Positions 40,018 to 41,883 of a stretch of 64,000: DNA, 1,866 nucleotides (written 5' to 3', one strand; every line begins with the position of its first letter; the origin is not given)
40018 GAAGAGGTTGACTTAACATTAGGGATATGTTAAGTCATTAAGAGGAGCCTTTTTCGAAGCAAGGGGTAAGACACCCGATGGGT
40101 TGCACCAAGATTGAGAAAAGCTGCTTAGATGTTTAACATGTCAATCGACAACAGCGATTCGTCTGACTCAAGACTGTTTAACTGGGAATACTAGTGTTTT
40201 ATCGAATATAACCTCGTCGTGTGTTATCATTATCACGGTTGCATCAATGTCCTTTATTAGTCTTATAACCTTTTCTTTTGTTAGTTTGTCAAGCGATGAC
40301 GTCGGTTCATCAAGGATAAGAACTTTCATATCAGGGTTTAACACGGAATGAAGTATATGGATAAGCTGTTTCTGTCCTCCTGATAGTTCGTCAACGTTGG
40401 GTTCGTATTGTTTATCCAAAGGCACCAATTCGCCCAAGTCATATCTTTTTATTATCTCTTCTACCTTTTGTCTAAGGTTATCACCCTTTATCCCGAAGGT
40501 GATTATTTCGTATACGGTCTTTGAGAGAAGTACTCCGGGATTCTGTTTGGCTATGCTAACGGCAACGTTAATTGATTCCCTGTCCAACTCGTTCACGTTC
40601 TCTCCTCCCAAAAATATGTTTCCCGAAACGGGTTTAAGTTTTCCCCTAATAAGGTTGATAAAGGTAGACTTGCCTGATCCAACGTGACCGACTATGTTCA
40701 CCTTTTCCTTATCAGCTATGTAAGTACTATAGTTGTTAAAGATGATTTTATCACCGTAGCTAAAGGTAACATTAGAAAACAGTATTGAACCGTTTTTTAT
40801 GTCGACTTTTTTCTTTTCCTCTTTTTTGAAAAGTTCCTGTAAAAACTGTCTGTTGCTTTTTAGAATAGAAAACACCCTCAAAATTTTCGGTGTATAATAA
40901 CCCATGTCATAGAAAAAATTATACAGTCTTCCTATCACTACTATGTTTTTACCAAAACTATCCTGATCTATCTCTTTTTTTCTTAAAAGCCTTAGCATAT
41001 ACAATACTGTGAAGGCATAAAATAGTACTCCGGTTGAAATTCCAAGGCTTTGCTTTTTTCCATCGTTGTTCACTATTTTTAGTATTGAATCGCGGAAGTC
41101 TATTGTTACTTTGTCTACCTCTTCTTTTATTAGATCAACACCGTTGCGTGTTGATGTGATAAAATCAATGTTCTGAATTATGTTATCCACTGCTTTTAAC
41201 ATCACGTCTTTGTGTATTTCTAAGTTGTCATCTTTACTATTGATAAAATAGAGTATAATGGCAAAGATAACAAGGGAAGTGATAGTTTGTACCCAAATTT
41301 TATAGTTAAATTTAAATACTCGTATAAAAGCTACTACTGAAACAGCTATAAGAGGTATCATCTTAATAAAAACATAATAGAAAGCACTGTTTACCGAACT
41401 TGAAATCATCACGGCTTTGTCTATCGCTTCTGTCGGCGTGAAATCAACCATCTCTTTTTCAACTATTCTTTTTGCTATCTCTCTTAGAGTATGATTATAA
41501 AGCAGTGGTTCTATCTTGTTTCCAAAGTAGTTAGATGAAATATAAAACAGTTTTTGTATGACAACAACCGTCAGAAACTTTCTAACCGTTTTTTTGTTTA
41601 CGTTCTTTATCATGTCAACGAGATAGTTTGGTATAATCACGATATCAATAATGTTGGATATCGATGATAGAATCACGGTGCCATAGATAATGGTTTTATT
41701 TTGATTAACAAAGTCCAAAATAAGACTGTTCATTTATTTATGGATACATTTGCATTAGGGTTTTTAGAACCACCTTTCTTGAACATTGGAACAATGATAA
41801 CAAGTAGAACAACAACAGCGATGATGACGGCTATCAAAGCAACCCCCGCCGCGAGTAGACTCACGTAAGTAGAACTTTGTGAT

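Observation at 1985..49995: Three large non-coding tandem arrays of one ~290-bp repeat family partition the window; array 1 is inverted relative to arrays 2 and 3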

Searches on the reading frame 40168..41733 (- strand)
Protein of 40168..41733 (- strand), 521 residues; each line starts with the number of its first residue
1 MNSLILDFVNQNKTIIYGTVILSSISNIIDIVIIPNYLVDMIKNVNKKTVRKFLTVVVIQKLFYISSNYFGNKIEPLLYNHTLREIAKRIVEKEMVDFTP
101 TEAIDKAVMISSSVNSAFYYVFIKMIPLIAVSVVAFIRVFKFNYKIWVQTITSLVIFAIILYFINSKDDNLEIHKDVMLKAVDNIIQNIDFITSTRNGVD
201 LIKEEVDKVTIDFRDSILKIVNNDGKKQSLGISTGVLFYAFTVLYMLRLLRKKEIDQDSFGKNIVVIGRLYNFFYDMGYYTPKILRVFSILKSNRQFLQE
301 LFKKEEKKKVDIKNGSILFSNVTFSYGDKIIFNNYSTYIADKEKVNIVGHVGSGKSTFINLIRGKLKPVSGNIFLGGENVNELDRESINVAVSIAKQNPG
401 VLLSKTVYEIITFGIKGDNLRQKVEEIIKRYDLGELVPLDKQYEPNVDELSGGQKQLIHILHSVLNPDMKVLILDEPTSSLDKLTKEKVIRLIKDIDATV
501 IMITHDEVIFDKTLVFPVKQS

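Call 20: search_protein_families(library=pfam, proteins=[window:40168-41733:-], max_evalue=0.001)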
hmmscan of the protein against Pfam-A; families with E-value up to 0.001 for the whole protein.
window:40168-41733:- (521 aa): 3 families
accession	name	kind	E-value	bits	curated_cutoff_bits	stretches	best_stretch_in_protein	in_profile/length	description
PF00005.33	ABC_tran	-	1.7e-24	87.4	25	1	333-479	2-137/137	ABC transporter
PF13304.12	AAA_21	-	3.3e-07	31.1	27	1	402-510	185-303/304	AAA domain, putative AbiEii toxin, Type IV TA system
PF02463.25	SMC_N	-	0.00012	22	40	0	341-512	23-204/220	RecF/RecN/SMC N terminal domain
